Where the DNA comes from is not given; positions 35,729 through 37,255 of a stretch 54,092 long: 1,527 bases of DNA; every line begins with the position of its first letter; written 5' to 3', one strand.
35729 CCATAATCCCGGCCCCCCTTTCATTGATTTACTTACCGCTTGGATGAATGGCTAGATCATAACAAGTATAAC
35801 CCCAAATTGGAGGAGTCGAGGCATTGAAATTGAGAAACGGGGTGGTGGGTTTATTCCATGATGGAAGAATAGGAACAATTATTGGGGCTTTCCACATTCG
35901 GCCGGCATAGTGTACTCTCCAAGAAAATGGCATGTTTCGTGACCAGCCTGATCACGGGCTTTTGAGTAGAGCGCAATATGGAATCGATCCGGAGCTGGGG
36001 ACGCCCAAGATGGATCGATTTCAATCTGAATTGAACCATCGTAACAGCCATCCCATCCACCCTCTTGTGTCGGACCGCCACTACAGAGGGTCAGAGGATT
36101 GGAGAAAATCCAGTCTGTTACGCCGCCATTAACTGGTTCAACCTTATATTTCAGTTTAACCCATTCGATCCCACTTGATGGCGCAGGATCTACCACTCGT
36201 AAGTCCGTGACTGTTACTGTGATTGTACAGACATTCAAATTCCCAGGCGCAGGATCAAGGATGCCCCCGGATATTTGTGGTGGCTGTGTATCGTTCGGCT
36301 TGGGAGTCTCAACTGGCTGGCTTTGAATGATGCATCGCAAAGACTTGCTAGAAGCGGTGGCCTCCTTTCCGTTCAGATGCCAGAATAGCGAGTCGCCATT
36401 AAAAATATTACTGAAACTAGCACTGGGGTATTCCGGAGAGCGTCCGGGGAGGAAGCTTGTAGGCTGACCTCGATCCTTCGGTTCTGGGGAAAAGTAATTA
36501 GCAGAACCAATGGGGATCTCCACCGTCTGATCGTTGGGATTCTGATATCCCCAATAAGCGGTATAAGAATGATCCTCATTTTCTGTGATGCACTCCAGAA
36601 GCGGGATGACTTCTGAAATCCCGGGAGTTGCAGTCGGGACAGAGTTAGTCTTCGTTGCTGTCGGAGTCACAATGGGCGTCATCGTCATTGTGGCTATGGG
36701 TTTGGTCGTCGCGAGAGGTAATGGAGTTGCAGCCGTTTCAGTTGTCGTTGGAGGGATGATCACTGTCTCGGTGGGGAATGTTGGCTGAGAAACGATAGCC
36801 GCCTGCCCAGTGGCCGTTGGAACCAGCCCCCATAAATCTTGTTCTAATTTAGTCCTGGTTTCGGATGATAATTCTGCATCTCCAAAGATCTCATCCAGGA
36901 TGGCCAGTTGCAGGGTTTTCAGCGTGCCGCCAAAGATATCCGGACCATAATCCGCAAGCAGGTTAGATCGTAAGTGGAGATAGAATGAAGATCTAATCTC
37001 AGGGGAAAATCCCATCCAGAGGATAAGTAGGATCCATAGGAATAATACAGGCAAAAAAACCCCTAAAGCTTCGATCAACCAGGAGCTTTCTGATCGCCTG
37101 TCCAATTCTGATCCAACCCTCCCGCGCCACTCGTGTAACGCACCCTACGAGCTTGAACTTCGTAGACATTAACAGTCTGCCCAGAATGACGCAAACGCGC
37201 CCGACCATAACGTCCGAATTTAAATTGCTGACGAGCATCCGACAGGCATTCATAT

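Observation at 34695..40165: Co-directional cluster: sortase, small TM protein, Cache-HAMP pseudo-cyclase and two paralogous TP-linker surface proteins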

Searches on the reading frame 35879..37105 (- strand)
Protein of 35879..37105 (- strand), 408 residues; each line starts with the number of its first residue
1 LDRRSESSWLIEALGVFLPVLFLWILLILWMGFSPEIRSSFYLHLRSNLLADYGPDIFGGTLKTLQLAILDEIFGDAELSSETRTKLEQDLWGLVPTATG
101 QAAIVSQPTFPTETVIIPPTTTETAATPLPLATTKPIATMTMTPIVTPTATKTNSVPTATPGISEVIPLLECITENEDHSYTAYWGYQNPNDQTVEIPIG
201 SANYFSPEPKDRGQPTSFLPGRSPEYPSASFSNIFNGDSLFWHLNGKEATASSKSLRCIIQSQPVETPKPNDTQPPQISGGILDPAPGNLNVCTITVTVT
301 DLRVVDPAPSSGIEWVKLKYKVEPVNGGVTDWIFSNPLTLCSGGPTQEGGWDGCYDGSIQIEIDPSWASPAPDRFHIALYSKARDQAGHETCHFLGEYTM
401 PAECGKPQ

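Call 3: search_protein_families(library=pfam, proteins=[window:35879-37105:-], max_evalue=0.01)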
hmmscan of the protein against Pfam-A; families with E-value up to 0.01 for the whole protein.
window:35879-37105:- (408 aa): 0 families

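Call 4: search_protein_families(library=ncbifam, proteins=[window:35879-37105:-], max_evalue=0.01)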
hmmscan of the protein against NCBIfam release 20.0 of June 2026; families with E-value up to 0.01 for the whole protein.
window:35879-37105:- (408 aa): 0 families

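Call 7: find_homologous_proteins(query=window:35879-37105:-, max_evalue=0.001)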
Query window:35879-37105:- (408 aa): 113 proteins with E <= 0.001 among 7033 candidates.
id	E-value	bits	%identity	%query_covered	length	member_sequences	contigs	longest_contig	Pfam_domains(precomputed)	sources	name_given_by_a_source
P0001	2.3e-257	872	100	93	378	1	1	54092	-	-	-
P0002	1.4e-126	441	53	99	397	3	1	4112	-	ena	-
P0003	2.8e-123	430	52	99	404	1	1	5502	-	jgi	jgi:hypothetical protein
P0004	1.8e-121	424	50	100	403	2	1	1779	-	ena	-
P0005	2.2e-120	421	49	100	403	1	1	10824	-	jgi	jgi:hypothetical protein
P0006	9.2e-119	415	50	100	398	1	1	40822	-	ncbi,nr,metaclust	ncbi:MAG: hypothetical protein A2Z14_05965 [Chloroflexi bacterium RBG_16_48_8]|nr:MAG: hypothetical 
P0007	7.9e-116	406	49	99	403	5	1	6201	-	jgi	jgi:hypothetical protein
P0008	1.1e-115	405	53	95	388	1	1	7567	-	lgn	-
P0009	8.5e-114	399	51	99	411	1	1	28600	-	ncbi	-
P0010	1.3e-111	392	46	100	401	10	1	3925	-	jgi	jgi:hypothetical protein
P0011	2.8e-111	391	47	99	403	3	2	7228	-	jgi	jgi:hypothetical protein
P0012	3.2e-111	391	50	99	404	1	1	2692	-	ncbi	-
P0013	1.9e-110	388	48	100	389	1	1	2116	-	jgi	-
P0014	1.2e-109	385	47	99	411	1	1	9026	-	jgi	jgi:hypothetical protein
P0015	3.7e-108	380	49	99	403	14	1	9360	-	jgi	jgi:hypothetical protein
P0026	2.0e-87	312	42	100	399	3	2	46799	-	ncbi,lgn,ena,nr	ncbi:MAG TPA: hypothetical protein VJ123_04770 [Anaerolineales bacterium]|nr:hypothetical protein [A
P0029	8.0e-86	307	40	100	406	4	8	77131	-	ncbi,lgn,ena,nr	ncbi:MAG: hypothetical protein IIC78_04390 [Chloroflexi bacterium]|nr:hypothetical protein [Chlorofl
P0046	1.5e-42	164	50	33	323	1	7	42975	-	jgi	jgi:hypothetical protein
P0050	9.3e-37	145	44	35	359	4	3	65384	-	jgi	jgi:hypothetical protein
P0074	1.4e-21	95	33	35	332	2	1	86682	-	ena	-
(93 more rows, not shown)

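Call 8: find_encoding_contigs(protein=P0006, flank=10000, max_places=2)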
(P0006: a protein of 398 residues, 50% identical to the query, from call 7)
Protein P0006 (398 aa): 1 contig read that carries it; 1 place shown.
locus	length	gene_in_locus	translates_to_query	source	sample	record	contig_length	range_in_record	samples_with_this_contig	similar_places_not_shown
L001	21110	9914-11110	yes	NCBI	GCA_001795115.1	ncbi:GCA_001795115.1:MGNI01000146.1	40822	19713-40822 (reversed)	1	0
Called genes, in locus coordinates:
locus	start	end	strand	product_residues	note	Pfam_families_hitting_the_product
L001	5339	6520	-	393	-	PF03435:Sacchrp_dh_NADP, PF16653:Sacchrp_dh_C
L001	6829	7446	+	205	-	-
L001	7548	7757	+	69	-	PF04203:Sortase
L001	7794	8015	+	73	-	-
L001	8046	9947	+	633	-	PF14827:dCache_3, PF00672:HAMP, PF00211:Guanylate_cyc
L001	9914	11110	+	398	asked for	-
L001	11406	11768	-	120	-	-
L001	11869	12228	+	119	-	-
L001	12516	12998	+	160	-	PF01797:Y1_Tnp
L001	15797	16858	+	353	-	PF03462:PCRF, PF00472:RF-1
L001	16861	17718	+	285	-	PF17827:PrmC_N, PF05175:MTS, PF06325:PrmA (weak), PF13847:Methyltransf_31 (weak), PF08241:Methyltransf_11 (faint), PF08242:Methyltransf_12, PF13649:Methyltransf_25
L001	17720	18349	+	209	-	PF01300:Sua5_yciO_yrdC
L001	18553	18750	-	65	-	-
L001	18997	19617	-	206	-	PF00005:ABC_tran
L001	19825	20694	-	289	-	PF00528:BPD_transp_1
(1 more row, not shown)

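Call 9: find_encoding_contigs(protein=P0029, flank=10000, max_places=2)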
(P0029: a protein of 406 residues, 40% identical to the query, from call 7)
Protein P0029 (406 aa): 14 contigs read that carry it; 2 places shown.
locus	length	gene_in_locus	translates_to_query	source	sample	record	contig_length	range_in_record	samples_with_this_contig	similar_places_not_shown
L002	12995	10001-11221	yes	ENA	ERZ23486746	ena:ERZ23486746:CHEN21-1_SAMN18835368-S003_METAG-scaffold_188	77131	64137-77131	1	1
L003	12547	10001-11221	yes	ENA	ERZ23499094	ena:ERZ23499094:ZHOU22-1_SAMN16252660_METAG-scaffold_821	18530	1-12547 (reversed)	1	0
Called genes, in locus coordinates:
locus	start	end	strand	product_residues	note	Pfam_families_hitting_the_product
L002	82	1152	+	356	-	PF26550:Tricorn_2nd, PF26549:Tricorn_N, PF26550:Tricorn_2nd, PF07676:PD40 (weak), PF26549:Tricorn_N (weak), PF07676:PD40, PF26549:Tricorn_N, PF07676:PD40, +12 more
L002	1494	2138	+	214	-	PF16264:SatD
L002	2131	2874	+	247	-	-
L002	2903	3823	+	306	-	-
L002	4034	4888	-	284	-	PF03881:Fructosamin_kin, PF01636:APH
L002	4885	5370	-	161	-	PF01451:LMWPc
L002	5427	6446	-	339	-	PF01571:GCV_T, PF08669:GCV_T_C (faint)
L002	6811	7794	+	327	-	PF04203:Sortase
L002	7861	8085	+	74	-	-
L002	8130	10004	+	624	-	PF14827:dCache_3, PF00672:HAMP, PF00211:Guanylate_cyc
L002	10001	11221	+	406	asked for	-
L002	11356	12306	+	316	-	-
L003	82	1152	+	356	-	PF00930:DPPIV_N (faint), PF08662:eIF2A (faint), PF26550:Tricorn_2nd, PF26549:Tricorn_N, PF26550:Tricorn_2nd, PF07676:PD40 (weak), PF26549:Tricorn_N, PF07676:PD40, +10 more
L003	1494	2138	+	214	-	PF16264:SatD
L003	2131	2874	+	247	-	-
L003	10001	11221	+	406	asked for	-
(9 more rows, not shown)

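Call 10: find_encoding_contigs(protein=P0026, flank=10000, max_places=2)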
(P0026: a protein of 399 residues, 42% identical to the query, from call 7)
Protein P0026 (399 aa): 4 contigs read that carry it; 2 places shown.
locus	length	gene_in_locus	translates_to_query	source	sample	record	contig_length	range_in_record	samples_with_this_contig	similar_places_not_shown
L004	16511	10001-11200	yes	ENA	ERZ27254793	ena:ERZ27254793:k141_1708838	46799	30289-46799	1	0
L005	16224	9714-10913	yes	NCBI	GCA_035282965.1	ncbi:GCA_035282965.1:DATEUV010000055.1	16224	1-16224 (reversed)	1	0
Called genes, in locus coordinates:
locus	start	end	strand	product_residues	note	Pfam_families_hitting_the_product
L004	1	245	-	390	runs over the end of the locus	PF02608:Bmp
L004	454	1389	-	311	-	PF02653:BPD_transp_2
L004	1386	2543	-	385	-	PF02653:BPD_transp_2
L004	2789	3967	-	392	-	PF03435:Sacchrp_dh_NADP, PF16653:Sacchrp_dh_C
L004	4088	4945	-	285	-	PF03881:Fructosamin_kin, PF01636:APH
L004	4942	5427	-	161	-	PF01451:LMWPc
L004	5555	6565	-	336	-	PF01571:GCV_T, PF08669:GCV_T_C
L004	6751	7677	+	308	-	PF04203:Sortase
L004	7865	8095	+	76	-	-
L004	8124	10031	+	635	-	PF14827:dCache_3, PF00672:HAMP, PF00211:Guanylate_cyc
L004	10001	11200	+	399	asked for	-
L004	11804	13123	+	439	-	PF06013:WXG100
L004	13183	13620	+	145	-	-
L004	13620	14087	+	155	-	-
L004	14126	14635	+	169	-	-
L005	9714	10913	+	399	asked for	-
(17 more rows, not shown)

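Call 13: find_encoding_contigs(protein=P0046, flank=10000, max_places=2)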
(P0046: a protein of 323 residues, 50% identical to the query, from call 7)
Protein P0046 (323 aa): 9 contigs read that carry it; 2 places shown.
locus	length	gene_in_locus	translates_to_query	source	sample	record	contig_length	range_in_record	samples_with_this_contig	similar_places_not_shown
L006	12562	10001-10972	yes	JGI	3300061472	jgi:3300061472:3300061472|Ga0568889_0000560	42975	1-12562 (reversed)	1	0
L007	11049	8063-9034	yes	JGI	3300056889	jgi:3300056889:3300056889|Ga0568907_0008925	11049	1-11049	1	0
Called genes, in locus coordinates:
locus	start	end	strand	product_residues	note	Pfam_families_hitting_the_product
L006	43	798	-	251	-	PF03932:CutC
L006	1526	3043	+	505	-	PF13541:ChlI, PF00493:MCM (faint), PF05496:RuvB_N (faint), PF00158:Sigma54_activat (faint), PF01078:Mg_chelatase, PF13191:AAA_16 (faint), PF07728:AAA_5, PF13335:Mg_chelatase_C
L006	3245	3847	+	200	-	PF03703:bPH_2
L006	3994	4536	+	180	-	PF00156:Pribosyltran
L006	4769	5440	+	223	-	PF00881:Nitroreductase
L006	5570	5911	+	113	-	-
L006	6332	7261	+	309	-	PF04203:Sortase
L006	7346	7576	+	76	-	-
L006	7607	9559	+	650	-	PF14827:dCache_3, PF00672:HAMP, PF00211:Guanylate_cyc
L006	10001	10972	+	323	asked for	-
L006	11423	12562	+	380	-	?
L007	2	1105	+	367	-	?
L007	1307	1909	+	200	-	PF03703:bPH_2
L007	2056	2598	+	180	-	PF00156:Pribosyltran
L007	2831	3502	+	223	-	PF00881:Nitroreductase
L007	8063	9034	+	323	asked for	-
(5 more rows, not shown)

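Call 14: find_encoding_contigs(protein=P0050, flank=10000, max_places=2)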
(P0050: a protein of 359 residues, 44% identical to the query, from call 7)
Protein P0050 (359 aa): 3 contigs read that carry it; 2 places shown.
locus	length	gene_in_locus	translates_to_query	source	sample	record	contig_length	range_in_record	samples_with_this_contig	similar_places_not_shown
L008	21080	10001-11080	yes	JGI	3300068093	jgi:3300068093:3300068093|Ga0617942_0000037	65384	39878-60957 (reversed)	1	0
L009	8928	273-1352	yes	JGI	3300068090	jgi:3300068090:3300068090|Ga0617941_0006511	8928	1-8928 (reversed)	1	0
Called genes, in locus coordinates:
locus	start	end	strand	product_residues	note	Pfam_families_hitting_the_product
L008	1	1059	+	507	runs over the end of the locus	-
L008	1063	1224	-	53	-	-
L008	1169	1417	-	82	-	-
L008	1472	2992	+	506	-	PF13541:ChlI, PF00493:MCM (faint), PF05496:RuvB_N (faint), PF00158:Sigma54_activat (faint), PF01078:Mg_chelatase, PF07728:AAA_5, PF13335:Mg_chelatase_C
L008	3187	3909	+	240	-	PF04191:PEMT (weak), PF04140:ICMT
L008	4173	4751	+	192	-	PF00156:Pribosyltran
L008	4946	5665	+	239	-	PF00881:Nitroreductase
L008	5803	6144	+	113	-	-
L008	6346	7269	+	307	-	PF04203:Sortase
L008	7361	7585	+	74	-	-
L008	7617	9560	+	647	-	PF14827:dCache_3, PF00672:HAMP, PF00211:Guanylate_cyc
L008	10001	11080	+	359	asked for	-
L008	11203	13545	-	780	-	PF08487:VIT, PF05762:VWA_CoxE (weak), PF00092:VWA, PF13519:VWA_2, PF13768:VWA_3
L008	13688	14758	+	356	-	PF03462:PCRF, PF00472:RF-1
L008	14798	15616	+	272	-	PF17827:PrmC_N, PF01170:UPF0020 (weak), PF05175:MTS, PF06325:PrmA (weak), PF08241:Methyltransf_11 (faint), PF08242:Methyltransf_12 (weak), PF13649:Methyltransf_25 (weak)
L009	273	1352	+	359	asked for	-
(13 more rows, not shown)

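Call 15: find_encoding_contigs(protein=P0074, flank=10000, max_places=2)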
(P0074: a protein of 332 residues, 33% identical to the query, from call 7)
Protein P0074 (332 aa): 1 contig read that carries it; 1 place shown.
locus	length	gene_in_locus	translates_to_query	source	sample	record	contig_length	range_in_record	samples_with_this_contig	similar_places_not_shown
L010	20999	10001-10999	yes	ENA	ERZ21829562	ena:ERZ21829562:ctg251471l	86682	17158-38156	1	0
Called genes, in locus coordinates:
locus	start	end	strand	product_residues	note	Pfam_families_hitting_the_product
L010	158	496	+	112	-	PF04250:DUF429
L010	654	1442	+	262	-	PF00239:Resolvase, PF07508:Recombinase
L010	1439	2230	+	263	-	PF13408:Zn_ribbon_recom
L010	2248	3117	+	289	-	PF01078:Mg_chelatase, PF07728:AAA_5 (faint), PF13335:Mg_chelatase_C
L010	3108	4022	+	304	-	-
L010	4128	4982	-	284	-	PF03881:Fructosamin_kin, PF01636:APH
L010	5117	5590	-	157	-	PF01451:LMWPc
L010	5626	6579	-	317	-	PF01571:GCV_T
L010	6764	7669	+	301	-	PF04203:Sortase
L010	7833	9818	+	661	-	PF14827:dCache_3, PF00672:HAMP, PF00211:Guanylate_cyc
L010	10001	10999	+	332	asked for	-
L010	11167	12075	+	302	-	-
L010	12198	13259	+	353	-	PF03462:PCRF, PF00472:RF-1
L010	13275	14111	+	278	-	PF17827:PrmC_N, PF05175:MTS, PF06325:PrmA, PF13847:Methyltransf_31 (weak), PF08242:Methyltransf_12 (weak), PF13649:Methyltransf_25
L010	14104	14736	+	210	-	PF01300:Sua5_yciO_yrdC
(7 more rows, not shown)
